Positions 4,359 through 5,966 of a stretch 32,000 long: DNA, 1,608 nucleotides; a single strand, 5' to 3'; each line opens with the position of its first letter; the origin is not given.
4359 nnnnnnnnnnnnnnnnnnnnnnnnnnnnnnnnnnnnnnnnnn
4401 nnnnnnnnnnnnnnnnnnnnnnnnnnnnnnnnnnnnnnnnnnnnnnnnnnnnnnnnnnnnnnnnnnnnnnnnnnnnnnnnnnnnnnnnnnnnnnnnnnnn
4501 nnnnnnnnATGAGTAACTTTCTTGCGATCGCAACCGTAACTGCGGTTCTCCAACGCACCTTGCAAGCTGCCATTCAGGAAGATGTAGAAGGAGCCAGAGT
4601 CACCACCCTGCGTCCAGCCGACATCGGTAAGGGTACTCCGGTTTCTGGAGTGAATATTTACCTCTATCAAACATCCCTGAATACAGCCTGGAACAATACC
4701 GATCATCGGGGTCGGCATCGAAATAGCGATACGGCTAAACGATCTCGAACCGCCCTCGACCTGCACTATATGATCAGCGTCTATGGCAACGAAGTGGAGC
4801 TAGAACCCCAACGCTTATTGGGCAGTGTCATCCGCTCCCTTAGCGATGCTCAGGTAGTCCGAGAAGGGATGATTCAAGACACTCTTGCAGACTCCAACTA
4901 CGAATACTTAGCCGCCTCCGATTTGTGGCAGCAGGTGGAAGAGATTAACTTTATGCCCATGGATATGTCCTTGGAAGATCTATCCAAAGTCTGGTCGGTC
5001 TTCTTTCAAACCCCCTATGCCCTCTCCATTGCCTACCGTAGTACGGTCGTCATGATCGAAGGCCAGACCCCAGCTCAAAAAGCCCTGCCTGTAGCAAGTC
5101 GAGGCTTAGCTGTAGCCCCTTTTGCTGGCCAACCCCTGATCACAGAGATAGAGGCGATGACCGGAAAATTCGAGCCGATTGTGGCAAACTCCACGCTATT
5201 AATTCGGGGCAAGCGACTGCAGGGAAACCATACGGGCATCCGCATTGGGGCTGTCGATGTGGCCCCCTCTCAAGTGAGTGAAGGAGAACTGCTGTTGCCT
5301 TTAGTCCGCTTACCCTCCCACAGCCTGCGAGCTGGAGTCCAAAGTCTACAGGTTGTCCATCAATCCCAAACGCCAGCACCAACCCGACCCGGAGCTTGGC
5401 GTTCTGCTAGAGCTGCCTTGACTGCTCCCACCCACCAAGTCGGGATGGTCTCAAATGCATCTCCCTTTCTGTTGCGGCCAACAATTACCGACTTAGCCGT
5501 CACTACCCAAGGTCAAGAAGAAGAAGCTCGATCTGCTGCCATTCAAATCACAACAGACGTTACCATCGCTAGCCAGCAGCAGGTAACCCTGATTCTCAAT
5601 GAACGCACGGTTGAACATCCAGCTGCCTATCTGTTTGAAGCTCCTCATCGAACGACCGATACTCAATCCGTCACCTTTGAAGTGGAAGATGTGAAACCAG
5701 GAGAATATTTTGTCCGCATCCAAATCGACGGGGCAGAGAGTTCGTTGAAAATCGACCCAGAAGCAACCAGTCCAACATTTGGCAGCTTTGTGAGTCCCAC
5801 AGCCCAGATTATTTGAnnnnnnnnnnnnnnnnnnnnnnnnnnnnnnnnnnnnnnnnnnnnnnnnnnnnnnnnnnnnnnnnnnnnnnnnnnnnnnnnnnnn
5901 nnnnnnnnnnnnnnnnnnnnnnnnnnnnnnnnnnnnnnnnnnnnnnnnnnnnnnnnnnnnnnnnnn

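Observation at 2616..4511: A soluble histidine kinase and NarL-type regulator are cistronically fused to the eCIS accessory operon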

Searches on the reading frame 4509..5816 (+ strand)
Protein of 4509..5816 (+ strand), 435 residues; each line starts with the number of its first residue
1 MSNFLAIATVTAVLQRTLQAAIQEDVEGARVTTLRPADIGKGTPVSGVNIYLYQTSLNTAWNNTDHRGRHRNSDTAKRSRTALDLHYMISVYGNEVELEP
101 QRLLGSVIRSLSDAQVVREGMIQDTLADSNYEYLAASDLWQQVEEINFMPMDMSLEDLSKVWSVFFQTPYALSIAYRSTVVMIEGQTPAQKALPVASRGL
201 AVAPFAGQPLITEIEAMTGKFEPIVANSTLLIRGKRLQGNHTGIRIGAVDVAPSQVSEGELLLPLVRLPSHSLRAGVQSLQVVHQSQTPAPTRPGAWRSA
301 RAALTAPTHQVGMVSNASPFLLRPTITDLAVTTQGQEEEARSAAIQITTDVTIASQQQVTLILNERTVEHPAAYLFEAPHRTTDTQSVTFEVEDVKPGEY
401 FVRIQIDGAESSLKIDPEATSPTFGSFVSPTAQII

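Call 6: search_protein_families(library=pfam, proteins=[window:4509-5816:+], max_evalue=0.01)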
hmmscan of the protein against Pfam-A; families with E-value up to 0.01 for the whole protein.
window:4509-5816:+ (435 aa): 2 families
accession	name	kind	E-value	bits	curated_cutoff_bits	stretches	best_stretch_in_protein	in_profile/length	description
PF14065.11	Pvc16_N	-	4.1e-45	154.1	27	1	9-196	1-179/180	Pvc16 N-terminal domain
PF01833.30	TIG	-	0.0059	17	20.9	0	222-288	11-76/84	IPT/TIG domain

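Call 10: find_homologous_proteins(query=window:4509-5816:+, max_evalue=0.00001)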
Query window:4509-5816:+ (435 aa): 1761 proteins with E <= 0.00001 among 8000 candidates; the best 120 are listed.
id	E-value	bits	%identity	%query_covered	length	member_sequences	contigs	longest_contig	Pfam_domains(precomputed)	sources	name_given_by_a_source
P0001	7.7e-261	883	93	100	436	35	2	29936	PF14065.12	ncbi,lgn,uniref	ncbi:DUF4255 domain-containing protein [Acaryochloris marina NIES-2412]|uniref:DUF4255 domain-contai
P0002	7.9e-150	518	56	100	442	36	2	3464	PF14065.12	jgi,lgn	-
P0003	5.2e-149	515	56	100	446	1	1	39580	PF14065.12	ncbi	ncbi:MAG: DUF4255 domain-containing protein [Cyanobacteriota bacterium]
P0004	3.4e-147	509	55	100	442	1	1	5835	PF14065.12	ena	-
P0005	5.9e-147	508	57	100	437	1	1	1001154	PF14065.12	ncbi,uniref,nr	ncbi:DUF4255 domain-containing protein [Ancylothrix sp. C2]|uniref:DUF4255 domain-containing protein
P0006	6.4e-147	508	56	100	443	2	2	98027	PF14065.12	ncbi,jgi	jgi:hypothetical protein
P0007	1.3e-146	507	56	100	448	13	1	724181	PF01833.31,PF14065.12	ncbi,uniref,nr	ncbi:DUF4255 domain-containing protein [Trichocoleus sp. DQ-A3]|uniref:DUF4255 domain-containing pro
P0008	5.6e-145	502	55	100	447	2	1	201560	PF14065.12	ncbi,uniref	ncbi:DUF4255 domain-containing protein [Coleofasciculus sp. H7-2]|uniref:DUF4255 domain-containing p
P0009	1.1e-144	501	55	100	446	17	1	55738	PF14065.12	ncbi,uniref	ncbi:DUF4255 domain-containing protein [Funiculus sociatus]|uniref:DUF4255 domain-containing protein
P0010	1.6e-141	490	54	100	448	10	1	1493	PF14065.12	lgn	-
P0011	2.6e-141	490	53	100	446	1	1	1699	PF14065.12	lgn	-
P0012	6.5e-141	488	53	100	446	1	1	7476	PF14065.12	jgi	jgi:hypothetical protein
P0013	9.7e-141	488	53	100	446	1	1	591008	PF14065.12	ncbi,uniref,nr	ncbi:DUF4255 domain-containing protein [Laspinema palackyanum]|uniref:DUF4255 domain-containing prot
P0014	2.2e-140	487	53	100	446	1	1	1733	PF14065.12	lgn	-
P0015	2.4e-140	487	53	100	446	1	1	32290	PF14065.12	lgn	-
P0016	2.5e-140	486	53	100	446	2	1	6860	PF14065.12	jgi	jgi:hypothetical protein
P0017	4.1e-140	486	53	100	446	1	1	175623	PF14065.12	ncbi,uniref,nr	ncbi:DUF4255 domain-containing protein [Laspinema sp. D1]|uniref:DUF4255 domain-containing protein n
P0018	5.1e-140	485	53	100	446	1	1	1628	PF14065.12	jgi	jgi:hypothetical protein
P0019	6.0e-140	485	52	100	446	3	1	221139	PF14065.12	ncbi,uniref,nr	ncbi:DUF4255 domain-containing protein [Laspinema sp. A4]|uniref:DUF4255 domain-containing protein n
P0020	6.9e-140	485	53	100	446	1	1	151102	PF14065.12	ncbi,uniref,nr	ncbi:DUF4255 domain-containing protein [Laspinema sp. D1]|uniref:DUF4255 domain-containing protein n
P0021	6.9e-140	485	53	100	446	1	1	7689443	PF14065.12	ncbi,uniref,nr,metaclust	ncbi:DUF4255 domain-containing protein [Oscillatoria acuminata]|uniref:Pvc16 N-terminal domain-conta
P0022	1.1e-139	484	53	100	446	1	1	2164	PF14065.12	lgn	-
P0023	1.9e-139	484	52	100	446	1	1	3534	PF14065.12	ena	-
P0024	2.0e-139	483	52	100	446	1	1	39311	PF14065.12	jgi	jgi:hypothetical protein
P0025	1.3e-138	481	55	100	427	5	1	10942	PF14065.12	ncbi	-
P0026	2.3e-138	480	52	100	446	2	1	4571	PF14065.12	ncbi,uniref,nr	ncbi:DUF4255 domain-containing protein [Oscillatoria sp. HE19RPO]|uniref:DUF4255 domain-containing p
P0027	2.4e-137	477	52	100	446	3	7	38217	PF14065.12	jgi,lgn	-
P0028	4.2e-136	473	53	99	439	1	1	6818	PF14065.12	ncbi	ncbi:MAG: DUF4255 domain-containing protein [Cyanobacteriota bacterium]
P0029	1.1e-135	471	51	100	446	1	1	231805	PF14065.12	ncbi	-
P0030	1.6e-135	471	54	100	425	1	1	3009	PF14065.12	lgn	-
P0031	1.8e-135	470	52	100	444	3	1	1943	PF14065.12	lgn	-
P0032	7.4e-135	468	54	97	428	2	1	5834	PF14065.12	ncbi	ncbi:MAG: DUF4255 domain-containing protein, partial [Phormidium sp.]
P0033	7.5e-135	468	51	100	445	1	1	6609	PF14065.12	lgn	-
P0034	2.3e-131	457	52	99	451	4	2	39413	PF14065.12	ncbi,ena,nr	ncbi:MAG TPA: DUF4255 domain-containing protein [Cyanobacteria bacterium UBA11162]|nr:DUF4255 domain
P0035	2.1e-130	454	51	99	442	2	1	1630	PF14065.12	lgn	-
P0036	1.4e-129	451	51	100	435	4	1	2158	PF14065.12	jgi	jgi:hypothetical protein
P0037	1.4e-129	451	51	99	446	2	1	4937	PF14065.12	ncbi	-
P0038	2.9e-129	450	53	100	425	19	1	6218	PF14065.12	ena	-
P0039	3.1e-129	450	50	100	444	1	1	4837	PF14065.12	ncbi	ncbi:MAG TPA: DUF4255 domain-containing protein [Cyanophyceae cyanobacterium]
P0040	7.0e-129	449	50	99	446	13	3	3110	PF14065.12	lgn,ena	-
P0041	1.2e-128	448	51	100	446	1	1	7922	PF01833.31,PF14065.12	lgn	-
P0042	2.0e-128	447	53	100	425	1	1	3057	PF14065.12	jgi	jgi:hypothetical protein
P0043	2.0e-128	447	51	100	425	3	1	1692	PF14065.12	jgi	jgi:hypothetical protein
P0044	2.2e-128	447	49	100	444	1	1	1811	PF14065.12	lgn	-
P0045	3.8e-128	446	51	99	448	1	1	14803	PF14065.12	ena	-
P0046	6.2e-128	446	52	99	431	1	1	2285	PF14065.12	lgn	-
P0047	1.7e-127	444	50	100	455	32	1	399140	PF14065.12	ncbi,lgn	ncbi:DUF4255 domain-containing protein [Microcoleus sp. ZQ-A2]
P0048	2.0e-127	444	50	99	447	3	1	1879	PF14065.12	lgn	-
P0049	5.6e-127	442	50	100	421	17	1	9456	PF01833.31,PF14065.12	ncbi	-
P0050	6.2e-127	442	50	100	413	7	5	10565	PF14065.12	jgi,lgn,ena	jgi:hypothetical protein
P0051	7.6e-127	442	49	100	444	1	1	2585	PF01833.31,PF14065.12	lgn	-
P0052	3.9e-126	440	50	99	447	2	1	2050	PF14065.12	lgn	-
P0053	4.8e-126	439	50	99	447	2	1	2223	PF14065.12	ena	-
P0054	7.3e-126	439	50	100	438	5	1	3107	PF14065.12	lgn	-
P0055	8.0e-126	439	50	99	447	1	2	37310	PF14065.12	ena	-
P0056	1.3e-125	438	50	99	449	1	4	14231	PF01833.31,PF14065.12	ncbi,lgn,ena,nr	ncbi:MAG TPA: DUF4255 domain-containing protein [Cyanobacteria bacterium UBA8803]|nr:DUF4255 domain-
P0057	2.5e-125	437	51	100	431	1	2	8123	PF14065.12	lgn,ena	-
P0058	5.6e-125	436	49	99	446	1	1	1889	PF14065.12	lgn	-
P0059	6.6e-125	436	49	100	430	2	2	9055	PF14065.12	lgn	-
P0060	8.2e-125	435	49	100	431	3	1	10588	PF14065.12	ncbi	-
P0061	1.8e-124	434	50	100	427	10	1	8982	PF14065.12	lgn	-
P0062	2.1e-124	434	49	99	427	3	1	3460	PF14065.12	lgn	-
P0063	3.9e-124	433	49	100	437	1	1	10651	PF14065.12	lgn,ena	-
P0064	4.6e-124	433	49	100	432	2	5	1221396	PF14065.12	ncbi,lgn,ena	ncbi:MAG: DUF4255 domain-containing protein [Spirulinaceae cyanobacterium]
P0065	7.6e-124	432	50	100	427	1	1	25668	PF14065.12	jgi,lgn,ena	-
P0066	1.2e-123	432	50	100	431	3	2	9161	PF14065.12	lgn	-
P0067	1.3e-123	431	50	100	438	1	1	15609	PF14065.12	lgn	-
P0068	2.8e-123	430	50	100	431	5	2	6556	PF14065.12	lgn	-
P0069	5.3e-123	429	49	100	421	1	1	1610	PF01833.31,PF14065.12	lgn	-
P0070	5.9e-123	429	47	100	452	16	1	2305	PF14065.12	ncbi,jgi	jgi:hypothetical protein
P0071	1.1e-122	428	48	100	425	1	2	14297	PF14065.12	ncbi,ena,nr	ncbi:MAG: DUF4255 domain-containing protein [Leptolyngbyaceae cyanobacterium MO_188.B28]|nr:DUF4255 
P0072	1.5e-122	428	50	100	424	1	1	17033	PF14065.12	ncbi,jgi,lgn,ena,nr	ncbi:MAG: DUF4255 domain-containing protein [Oculatellaceae cyanobacterium Prado106]|jgi:hypothetica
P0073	1.7e-122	428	50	100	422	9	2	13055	PF14065.12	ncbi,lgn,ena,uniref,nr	ncbi:Glutamine synthetase adenylyltransferase [uncultured Coleofasciculus sp.]|uniref:Glutamine synt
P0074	1.9e-122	428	47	100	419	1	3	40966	PF14065.12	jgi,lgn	-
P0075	2.4e-122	427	49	100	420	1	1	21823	PF14065.12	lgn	-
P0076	2.9e-122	427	49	100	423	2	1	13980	PF14065.12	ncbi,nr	ncbi:MAG: DUF4255 domain-containing protein [Spirulina sp. SIO3F2]|nr:DUF4255 domain-containing prot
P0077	5.2e-122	426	49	99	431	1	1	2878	PF14065.12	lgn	-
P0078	6.1e-122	426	50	100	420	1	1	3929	PF01833.31,PF14065.12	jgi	jgi:hypothetical protein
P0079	8.4e-122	425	48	100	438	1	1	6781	PF14065.12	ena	-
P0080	9.7e-122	425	48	100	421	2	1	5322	PF14065.12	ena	-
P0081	1.2e-121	425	49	99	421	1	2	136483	PF14065.12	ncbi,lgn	-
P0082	1.4e-121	425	49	100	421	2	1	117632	PF14065.12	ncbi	ncbi:DUF4255 domain-containing protein [Leptolyngbyaceae cyanobacterium UHCC 1019]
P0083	1.5e-121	425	47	100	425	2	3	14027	PF14065.12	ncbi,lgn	ncbi:MAG: DUF4255 domain-containing protein [Cyanobacteria bacterium J06626_18]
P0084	1.8e-121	424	50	100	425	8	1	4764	PF14065.12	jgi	jgi:hypothetical protein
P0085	1.8e-121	424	47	99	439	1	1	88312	PF14065.12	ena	-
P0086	2.3e-121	424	49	100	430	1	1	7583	PF14065.12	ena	-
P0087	2.4e-121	424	50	100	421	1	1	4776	PF14065.12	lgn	-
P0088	2.7e-121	424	48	100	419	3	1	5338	PF14065.12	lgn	-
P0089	2.8e-121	424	50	100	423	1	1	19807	PF14065.12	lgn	-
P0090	6.5e-121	423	49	100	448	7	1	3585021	PF14065.12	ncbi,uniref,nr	ncbi:DUF4255 domain-containing protein [Oxynema sp. CENA135]|uniref:DUF4255 domain-containing protei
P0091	1.1e-120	422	50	100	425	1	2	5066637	PF14065.12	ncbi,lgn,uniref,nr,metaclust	ncbi:DUF4255 domain-containing protein [Synechococcus sp. PCC 7336]|uniref:DUF4255 domain-containing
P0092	1.3e-120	422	48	100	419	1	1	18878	PF14065.12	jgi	jgi:hypothetical protein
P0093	2.1e-120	421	48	100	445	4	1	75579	PF01833.31,PF14065.12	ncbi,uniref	ncbi:DUF4255 domain-containing protein [Coleofasciculus sp.]|uniref:DUF4255 domain-containing protei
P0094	2.3e-120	421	50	100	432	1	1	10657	PF14065.12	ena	-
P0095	3.0e-120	420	49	99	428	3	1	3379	PF14065.12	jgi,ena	jgi:hypothetical protein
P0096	3.0e-120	420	48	100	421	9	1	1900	PF14065.12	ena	-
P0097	4.9e-120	420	47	100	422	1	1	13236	PF14065.12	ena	-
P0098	5.0e-120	420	48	100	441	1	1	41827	PF14065.12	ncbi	-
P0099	6.8e-120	419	49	100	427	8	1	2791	PF14065.12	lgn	-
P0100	7.8e-120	419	48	100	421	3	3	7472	PF01833.31,PF14065.12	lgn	-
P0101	9.0e-120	419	48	100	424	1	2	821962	PF14065.12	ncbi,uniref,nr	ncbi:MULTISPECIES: DUF4255 domain-containing protein [unclassified Anabaena]|uniref:DUF4255 domain-c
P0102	9.2e-120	419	50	100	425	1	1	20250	PF14065.12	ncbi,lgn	ncbi:MAG: DUF4255 domain-containing protein [Cyanobacteria bacterium P01_G01_bin.54]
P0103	1.1e-119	418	50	99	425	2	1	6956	PF14065.12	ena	-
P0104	1.2e-119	418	48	100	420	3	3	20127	PF14065.12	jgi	jgi:Pvc16 N-terminal domain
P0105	1.3e-119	418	48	100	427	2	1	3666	PF14065.12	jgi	jgi:hypothetical protein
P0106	2.2e-119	418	50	99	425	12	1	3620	PF14065.12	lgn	-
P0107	2.5e-119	417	48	100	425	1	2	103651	PF14065.12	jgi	-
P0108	2.6e-119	417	46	100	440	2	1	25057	PF14065.12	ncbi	-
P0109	2.8e-119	417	47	100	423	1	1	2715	PF14065.12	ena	-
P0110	3.0e-119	417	49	100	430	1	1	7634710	PF14065.12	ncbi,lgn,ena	-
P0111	3.0e-119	417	49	100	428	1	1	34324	PF14065.12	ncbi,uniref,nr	ncbi:DUF4255 domain-containing protein [Spirulina sp. CS-785/01]|uniref:DUF4255 domain-containing pr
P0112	7.7e-119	416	47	100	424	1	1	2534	PF14065.12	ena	-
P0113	8.4e-119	416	46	100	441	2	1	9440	PF14065.12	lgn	-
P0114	8.9e-119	415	50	99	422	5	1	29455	PF14065.12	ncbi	-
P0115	9.9e-119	415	49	100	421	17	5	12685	PF14065.12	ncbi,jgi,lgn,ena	jgi:hypothetical protein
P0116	1.1e-118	415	50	100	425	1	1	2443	PF14065.12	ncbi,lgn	ncbi:MAG: DUF4255 domain-containing protein [Spirulinaceae cyanobacterium]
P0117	1.6e-118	415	48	99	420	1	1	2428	PF01833.31,PF14065.12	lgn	-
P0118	1.8e-118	414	49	100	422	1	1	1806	PF14065.12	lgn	-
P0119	1.8e-118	414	47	100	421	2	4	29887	PF14065.12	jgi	jgi:hypothetical protein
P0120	1.9e-118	414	47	100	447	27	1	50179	PF01833.31,PF14065.12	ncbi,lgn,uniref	ncbi:DUF4255 domain-containing protein [Coleofasciculus sp. E1-EBD-02]|uniref:DUF4255 domain-contain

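Call 13: find_related_loci(query=A1, collection=genome_contigs, flank=10000)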
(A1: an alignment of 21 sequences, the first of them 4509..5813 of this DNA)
Query A1 (435 aa) in genome_contigs; peptide patterns used: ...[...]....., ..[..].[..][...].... (x = any residue, [..] = any of these).
551 stretches matched a pattern; 532 encode a relative of the query (tblastn E <= 1e-3); the best 80 are kept; 80 distinct loci.
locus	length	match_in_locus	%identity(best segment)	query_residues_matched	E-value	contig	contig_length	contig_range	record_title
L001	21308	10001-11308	92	1-435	0e+0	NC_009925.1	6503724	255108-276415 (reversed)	Acaryochloris marina MBIC11017, complete sequence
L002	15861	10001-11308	91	1-435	0e+0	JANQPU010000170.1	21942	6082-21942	MAG: Acaryochloris sp. IP29b_bin.176 k99_2533449, whole genome shotgun sequence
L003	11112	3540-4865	56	1-435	6e-160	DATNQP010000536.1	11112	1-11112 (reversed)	MAG TPA_asm: Leptolyngbyaceae cyanobacterium isolate SMAG_U16510 k141_172560, whole genome shotgun sequence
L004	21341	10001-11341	55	1-435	4e-155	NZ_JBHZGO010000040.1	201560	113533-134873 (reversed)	Coleofasciculus sp. H7-2 NODE_22_length_201560_cov_43.272771, whole genome shotgun sequence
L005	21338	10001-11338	54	1-434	2e-154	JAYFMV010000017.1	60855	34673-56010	MAG: Potamolinea sp. isolate R1S1 contig_140, whole genome shotgun sequence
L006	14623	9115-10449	53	1-434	6e-152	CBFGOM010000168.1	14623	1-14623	MAG TPA_asm: uncultured Oscillatoriaceae bacterium isolate SRR29873479_metabat2_16 genome assembly, contig: ERZ27315265.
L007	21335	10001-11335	52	1-434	8e-151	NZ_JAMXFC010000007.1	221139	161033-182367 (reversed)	Laspinema sp. D2d NODE_11_length_221139_cov_56.066361, whole genome shotgun sequence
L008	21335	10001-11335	53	1-434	7e-151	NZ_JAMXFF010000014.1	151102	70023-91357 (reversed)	Laspinema palackyanum D2a NODE_15_length_151102_cov_69.149346, whole genome shotgun sequence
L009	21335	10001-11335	52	1-434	3e-150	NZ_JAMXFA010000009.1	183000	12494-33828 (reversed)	Laspinema olomoucense D3b NODE_9_length_183000_cov_103.614012, whole genome shotgun sequence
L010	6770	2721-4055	52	1-434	5e-150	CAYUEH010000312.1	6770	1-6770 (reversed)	MAG TPA_asm: uncultured Laspinema sp. isolate binchicken_co405_170 genome assembly, contig: NODE_17336_length_6770_cov_1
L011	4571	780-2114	52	1-434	2e-151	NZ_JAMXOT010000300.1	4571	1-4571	Oscillatoria sp. HE19RPO 368, whole genome shotgun sequence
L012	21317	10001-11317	51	1-430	4e-145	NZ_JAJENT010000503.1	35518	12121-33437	Phormidium sp. CCY1219 NODE_1371613+_length_35518_cov_97.1568, whole genome shotgun sequence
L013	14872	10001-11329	52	1-430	1e-140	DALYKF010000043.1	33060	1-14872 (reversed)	MAG TPA_asm: Coleofasciculaceae cyanobacterium CTOTU46641 NODE_48_length_33060_cov_19.151250, whole genome shotgun seque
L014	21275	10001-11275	53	1-435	2e-138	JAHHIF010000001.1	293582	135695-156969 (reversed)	MAG: Symplocastrum torsivum CPER-KK1 scaffold_39_c1, whole genome shotgun sequence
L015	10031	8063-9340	50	1-434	3e-138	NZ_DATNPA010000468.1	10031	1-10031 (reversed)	MAG: Allocoleopsis sp. isolate SMAG_U16469 k141_361095, whole genome shotgun sequence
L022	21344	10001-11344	48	1-434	9e-134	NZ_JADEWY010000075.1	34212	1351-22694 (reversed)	Coleofasciculus sp. LEGE 07092 NODE_175_length_34212_cov_13.3543, whole genome shotgun sequence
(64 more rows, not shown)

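Call 34: search_protein_families(library=ncbifam, proteins=[window:4509-5816:+], max_evalue=0.001)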
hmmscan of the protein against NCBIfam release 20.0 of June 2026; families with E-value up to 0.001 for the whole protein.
window:4509-5816:+ (435 aa): 0 families

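Call 53: search_protein_families(library=pfam, proteins=[L022:654-2513:-, L022:2687-3301:-, L022:8939-9955:+, L022:50-448:+, L007:6131-7372:-, L007:7227-8333:-, L007:8405-9481:-, L022:8000-8362:+, L022:8435-8755:+], max_evalue=0.001)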
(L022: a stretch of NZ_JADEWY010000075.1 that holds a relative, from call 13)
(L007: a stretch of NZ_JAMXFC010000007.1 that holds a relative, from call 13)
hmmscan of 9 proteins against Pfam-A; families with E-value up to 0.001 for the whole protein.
L022:654-2513:- (619 aa): 3 families
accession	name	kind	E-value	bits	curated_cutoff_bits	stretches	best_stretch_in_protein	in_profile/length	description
PF04717.18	Phage_base_V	-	3.1e-26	92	23.8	1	392-465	2-75/75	Type VI secretion system/phage-baseplate injector OB domain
PF24032.1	YQBQ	-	1.3e-10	41.6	27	0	296-366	222-293/294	YQBQ-like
PF05954.17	Phage_GPD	-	2.6e-07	30.6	30.1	1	123-356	70-302/305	Phage tail baseplate hub (GPD)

L022:2687-3301:- (204 aa): 1 family
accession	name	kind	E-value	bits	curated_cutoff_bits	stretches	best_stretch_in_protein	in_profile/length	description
PF19266.4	CIS_tube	-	6.6e-22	78.4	27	1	13-148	18-153/158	Contractile injection system tube protein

L022:8939-9955:+ (338 aa): 2 families
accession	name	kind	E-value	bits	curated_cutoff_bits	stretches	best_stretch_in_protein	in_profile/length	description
PF01564.23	Spermine_synth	-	3.9e-09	36.7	22.9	1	100-204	26-130/186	Spermine/spermidine synthase domain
PF02810.21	SEC-C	-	0.00057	20.1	20.4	0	323-337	4-18/19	SEC-C motif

L022:50-448:+ (132 aa): 0 families

L007:6131-7372:- (413 aa): 6 families
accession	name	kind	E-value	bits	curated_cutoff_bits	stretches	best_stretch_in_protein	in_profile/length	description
PF13649.12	Methyltransf_25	-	3.2e-12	47.4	27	1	214-311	2-97/97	Methyltransferase domain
PF13489.12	Methyltransf_23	-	1.9e-10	41.2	27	1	204-359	15-162/164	Methyltransferase domain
PF08241.18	Methyltransf_11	-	2.9e-10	41.1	21.2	1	214-315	1-95/95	Methyltransferase domain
PF08242.18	Methyltransf_12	-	1.4e-07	32.6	30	1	214-313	1-98/98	Methyltransferase domain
PF13847.12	Methyltransf_31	-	5.7e-05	23.3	27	1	210-319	4-113/145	Methyltransferase domain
PF03848.20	TehB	-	0.00036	20.5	20.4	1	213-320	34-137/193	Tellurite resistance protein TehB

L007:7227-8333:- (368 aa): 5 families
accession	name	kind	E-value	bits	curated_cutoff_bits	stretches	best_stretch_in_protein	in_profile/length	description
PF13489.12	Methyltransf_23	-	3.8e-11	43.4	27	1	159-316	14-163/164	Methyltransferase domain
PF13649.12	Methyltransf_25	-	2.2e-10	41.5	27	1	170-267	1-97/97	Methyltransferase domain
PF08241.18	Methyltransf_11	-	8.5e-09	36.4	21.2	1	171-271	1-95/95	Methyltransferase domain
PF08242.18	Methyltransf_12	-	4.5e-08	34.2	30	1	171-269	1-98/98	Methyltransferase domain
PF03848.20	TehB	-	8.7e-06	25.7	20.4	1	169-270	33-131/193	Tellurite resistance protein TehB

L007:8405-9481:- (358 aa): 4 families
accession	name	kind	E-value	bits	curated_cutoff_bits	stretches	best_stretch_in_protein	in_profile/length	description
PF13649.12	Methyltransf_25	-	2.1e-08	35.2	27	1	159-257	1-97/97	Methyltransferase domain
PF13489.12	Methyltransf_23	-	3.4e-06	27.3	27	1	153-305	20-162/164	Methyltransferase domain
PF08241.18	Methyltransf_11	-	4.8e-05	24.4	21.2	1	160-261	1-95/95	Methyltransferase domain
PF03848.20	TehB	-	0.00016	21.6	20.4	1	142-269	20-140/193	Tellurite resistance protein TehB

L022:8000-8362:+ (120 aa): 0 families

L022:8435-8755:+ (106 aa): 0 families
